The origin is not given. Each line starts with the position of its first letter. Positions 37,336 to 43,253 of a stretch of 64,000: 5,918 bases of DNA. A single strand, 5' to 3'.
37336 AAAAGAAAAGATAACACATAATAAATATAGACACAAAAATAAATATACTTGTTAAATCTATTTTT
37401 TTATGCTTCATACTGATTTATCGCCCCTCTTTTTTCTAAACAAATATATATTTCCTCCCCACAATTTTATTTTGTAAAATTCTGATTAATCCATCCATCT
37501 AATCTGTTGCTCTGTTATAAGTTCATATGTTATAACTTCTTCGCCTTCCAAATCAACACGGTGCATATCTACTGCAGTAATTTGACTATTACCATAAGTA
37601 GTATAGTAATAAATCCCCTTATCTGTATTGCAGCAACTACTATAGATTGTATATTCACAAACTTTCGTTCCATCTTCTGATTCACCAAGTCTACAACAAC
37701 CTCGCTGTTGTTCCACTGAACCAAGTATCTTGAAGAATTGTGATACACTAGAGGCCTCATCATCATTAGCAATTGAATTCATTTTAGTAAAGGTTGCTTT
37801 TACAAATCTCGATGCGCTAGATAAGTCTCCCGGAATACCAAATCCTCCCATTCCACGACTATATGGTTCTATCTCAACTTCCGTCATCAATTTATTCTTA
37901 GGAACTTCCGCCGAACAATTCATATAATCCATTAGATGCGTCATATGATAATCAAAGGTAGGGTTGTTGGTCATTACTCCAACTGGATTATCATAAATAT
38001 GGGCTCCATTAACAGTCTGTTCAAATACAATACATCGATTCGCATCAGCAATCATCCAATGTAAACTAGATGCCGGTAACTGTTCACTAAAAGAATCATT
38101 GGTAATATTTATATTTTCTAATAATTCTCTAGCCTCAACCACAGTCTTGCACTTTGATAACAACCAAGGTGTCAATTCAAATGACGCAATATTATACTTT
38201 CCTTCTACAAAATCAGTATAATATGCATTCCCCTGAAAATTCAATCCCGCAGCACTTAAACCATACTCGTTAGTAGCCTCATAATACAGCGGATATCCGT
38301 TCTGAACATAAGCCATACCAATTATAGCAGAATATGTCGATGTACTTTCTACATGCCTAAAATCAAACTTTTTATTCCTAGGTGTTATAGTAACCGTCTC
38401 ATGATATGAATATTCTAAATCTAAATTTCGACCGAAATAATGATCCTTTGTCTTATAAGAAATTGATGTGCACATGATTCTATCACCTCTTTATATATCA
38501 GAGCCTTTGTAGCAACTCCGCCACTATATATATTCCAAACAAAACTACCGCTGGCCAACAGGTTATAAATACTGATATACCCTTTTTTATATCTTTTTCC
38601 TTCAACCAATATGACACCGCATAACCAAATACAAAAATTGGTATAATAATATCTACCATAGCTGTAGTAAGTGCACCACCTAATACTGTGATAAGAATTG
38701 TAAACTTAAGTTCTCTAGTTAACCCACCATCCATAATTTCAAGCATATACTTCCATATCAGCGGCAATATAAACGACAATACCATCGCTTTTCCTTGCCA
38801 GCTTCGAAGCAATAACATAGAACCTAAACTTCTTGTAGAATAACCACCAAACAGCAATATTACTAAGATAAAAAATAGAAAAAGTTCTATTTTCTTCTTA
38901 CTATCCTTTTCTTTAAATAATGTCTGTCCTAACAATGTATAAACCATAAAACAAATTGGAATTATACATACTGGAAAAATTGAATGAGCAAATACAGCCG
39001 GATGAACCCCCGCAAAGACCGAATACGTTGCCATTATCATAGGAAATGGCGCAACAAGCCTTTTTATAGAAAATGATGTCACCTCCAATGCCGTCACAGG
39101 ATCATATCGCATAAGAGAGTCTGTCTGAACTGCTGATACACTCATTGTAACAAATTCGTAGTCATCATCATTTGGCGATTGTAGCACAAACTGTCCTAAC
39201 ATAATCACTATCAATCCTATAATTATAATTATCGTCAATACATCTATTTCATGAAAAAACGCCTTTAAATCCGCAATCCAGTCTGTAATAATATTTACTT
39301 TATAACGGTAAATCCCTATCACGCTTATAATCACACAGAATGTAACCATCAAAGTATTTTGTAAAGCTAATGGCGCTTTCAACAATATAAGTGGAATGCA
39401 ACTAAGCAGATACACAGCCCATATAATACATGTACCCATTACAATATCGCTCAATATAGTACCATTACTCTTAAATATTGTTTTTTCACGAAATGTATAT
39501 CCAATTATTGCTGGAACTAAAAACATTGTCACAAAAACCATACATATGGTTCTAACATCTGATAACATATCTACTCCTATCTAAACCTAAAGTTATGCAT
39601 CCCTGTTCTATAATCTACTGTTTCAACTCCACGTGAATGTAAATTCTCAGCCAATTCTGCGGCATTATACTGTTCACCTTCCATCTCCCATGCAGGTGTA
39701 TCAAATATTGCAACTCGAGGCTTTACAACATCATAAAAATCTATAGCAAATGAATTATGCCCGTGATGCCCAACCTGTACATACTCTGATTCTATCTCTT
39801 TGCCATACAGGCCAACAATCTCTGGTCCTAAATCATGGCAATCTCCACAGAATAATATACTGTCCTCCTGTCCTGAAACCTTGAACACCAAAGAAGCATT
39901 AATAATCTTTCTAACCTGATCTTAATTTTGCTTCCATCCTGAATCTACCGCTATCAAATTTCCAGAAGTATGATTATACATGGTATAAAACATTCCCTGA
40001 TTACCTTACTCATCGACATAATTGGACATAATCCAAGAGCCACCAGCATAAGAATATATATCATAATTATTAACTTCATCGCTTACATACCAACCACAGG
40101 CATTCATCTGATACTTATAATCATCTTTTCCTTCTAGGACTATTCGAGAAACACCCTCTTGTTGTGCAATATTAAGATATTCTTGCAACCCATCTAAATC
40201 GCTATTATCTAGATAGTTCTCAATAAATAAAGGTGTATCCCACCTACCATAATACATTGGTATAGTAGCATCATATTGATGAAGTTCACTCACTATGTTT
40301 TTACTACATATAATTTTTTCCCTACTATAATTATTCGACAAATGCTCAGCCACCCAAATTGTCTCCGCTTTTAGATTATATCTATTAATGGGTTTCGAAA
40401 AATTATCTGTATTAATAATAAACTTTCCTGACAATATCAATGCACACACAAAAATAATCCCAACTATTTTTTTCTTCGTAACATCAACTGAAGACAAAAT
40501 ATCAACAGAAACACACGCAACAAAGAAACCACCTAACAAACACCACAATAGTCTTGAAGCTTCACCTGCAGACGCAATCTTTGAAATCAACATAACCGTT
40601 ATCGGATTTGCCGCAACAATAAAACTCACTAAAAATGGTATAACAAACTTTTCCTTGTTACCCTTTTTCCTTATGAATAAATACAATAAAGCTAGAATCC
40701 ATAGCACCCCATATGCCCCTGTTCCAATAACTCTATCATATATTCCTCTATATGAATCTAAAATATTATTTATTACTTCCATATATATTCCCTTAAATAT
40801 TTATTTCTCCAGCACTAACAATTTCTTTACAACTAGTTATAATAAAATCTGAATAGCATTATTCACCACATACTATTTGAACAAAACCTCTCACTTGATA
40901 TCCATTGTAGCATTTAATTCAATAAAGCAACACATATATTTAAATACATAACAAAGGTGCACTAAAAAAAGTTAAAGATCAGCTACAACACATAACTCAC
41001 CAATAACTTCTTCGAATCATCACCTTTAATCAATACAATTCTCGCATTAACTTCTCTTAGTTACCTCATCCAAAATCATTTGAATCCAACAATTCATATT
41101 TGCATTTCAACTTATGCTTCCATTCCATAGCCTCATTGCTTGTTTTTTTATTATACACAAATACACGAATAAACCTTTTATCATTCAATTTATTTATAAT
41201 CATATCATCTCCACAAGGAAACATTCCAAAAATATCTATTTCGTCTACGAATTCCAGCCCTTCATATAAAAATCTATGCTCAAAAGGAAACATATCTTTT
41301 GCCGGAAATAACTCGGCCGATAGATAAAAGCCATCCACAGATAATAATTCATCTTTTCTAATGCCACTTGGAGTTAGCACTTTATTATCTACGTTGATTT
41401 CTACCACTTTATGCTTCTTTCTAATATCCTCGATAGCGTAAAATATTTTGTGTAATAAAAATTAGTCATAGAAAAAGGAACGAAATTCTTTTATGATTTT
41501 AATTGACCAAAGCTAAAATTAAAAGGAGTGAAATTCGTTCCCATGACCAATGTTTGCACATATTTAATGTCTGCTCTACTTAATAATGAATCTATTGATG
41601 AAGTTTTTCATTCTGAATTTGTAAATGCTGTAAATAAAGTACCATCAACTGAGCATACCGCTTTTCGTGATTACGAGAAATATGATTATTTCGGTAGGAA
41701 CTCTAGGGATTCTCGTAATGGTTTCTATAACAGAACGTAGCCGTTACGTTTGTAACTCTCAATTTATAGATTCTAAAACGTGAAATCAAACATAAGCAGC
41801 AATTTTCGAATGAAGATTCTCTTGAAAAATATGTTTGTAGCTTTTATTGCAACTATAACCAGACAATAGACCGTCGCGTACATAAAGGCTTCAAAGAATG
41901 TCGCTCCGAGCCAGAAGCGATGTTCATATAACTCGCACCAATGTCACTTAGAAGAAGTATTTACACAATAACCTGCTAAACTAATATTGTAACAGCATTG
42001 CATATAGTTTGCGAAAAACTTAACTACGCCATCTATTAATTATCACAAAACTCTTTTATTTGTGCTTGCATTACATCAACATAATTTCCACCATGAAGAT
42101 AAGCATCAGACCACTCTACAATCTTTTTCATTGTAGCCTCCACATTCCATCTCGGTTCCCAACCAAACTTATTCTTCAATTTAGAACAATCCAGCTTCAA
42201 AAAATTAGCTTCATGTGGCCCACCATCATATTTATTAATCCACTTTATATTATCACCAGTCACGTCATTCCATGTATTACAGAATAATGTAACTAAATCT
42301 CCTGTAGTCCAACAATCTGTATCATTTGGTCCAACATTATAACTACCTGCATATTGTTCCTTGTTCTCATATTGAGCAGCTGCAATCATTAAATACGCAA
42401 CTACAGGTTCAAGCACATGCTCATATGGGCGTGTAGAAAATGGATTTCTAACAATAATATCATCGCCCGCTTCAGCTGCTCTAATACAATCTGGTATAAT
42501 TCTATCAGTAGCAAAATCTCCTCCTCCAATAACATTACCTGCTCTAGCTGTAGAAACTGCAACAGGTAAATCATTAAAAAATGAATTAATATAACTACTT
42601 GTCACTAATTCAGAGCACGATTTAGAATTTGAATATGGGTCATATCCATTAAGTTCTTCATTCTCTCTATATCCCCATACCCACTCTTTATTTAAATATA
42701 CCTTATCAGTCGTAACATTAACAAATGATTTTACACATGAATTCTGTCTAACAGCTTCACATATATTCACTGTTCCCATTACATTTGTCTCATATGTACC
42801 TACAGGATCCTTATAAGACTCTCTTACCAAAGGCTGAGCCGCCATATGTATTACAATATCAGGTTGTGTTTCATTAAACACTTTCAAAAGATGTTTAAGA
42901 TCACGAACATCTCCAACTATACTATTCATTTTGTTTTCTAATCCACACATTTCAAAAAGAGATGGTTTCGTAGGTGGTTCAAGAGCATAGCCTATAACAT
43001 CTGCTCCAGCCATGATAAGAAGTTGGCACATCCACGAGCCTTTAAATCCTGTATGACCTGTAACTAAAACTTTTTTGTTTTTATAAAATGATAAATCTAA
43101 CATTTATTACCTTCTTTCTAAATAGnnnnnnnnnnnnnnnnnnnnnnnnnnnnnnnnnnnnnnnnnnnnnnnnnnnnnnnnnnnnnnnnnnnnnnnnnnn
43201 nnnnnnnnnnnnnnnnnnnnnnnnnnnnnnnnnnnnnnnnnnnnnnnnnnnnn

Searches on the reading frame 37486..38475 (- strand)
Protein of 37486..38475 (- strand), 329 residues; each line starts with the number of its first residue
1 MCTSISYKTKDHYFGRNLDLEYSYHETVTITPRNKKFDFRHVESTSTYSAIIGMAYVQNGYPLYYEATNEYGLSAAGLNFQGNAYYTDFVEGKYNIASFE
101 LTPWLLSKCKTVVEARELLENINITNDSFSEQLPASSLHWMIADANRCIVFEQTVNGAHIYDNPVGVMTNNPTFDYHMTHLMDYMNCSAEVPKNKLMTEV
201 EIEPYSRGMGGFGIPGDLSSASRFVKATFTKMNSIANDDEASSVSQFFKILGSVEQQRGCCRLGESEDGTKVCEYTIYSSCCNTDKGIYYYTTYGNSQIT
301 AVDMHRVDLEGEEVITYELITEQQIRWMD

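Call 17: search_protein_families(library=pfam, proteins=[window:37486-38475:-], max_evalue=0.001)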
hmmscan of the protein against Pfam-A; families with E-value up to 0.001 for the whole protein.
window:37486-38475:- (329 aa): 1 family
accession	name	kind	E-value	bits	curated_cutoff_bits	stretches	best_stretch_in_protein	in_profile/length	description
PF02275.23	CBAH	-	1.4e-90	304.6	20.4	1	2-317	1-316/316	Linear amide C-N hydrolases, choloylglycine hydrolase family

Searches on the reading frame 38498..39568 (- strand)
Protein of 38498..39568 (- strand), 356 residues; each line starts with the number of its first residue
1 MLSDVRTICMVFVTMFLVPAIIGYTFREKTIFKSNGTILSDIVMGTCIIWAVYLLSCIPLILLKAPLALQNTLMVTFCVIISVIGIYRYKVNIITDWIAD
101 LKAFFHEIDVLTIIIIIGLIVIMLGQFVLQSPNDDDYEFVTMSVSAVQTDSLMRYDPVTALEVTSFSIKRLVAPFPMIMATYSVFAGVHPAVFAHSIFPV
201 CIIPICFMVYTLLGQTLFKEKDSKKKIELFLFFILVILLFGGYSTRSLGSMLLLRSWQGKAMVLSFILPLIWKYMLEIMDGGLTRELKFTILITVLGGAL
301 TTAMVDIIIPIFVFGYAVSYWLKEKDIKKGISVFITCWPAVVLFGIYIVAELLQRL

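Call 17: search_protein_families(library=pfam, proteins=[window:38498-39568:-], max_evalue=0.001)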
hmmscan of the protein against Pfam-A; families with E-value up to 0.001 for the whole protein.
window:38498-39568:- (356 aa): 1 family
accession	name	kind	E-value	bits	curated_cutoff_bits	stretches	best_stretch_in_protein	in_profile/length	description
PF19554.4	DUF6077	-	7.7e-68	229.3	27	1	7-349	4-352/354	Family of unknown function (DUF6077)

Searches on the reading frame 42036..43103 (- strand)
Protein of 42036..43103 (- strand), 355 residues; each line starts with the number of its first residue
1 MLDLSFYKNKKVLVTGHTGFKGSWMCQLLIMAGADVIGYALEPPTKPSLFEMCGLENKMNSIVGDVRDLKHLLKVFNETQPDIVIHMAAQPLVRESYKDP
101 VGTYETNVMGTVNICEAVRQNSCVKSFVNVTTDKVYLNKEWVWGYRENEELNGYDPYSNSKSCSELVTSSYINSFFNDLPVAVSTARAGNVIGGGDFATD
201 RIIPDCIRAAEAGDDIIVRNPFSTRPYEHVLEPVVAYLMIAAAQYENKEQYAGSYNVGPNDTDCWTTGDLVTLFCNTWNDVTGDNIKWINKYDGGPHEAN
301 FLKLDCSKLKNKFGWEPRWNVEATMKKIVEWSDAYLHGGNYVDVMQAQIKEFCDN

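Call 47: search_protein_families(library=pfam, proteins=[window:42036-43103:-], max_evalue=0.00001)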
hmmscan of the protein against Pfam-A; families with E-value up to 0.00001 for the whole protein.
window:42036-43103:- (355 aa): 5 families
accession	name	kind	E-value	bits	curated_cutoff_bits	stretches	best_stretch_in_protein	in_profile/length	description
PF16363.11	GDP_Man_Dehyd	-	9.9e-39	134.1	27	1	13-327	1-331/332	GDP-mannose 4,6 dehydratase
PF01370.27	Epimerase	-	2.8e-32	112.5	20.9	1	12-258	1-240/240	NAD dependent epimerase/dehydratase family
PF02719.21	Polysacc_synt_2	-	2.1e-16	60.4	20.2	1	12-247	1-222/293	Polysaccharide biosynthesis protein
PF01073.25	3Beta_HSD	-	4.8e-11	42.6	22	1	13-208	1-198/280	3-beta hydroxysteroid dehydrogenase/isomerase family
PF04321.23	RmlD_sub_bind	-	3.4e-09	36.6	27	1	12-169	3-137/287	RmlD substrate binding domain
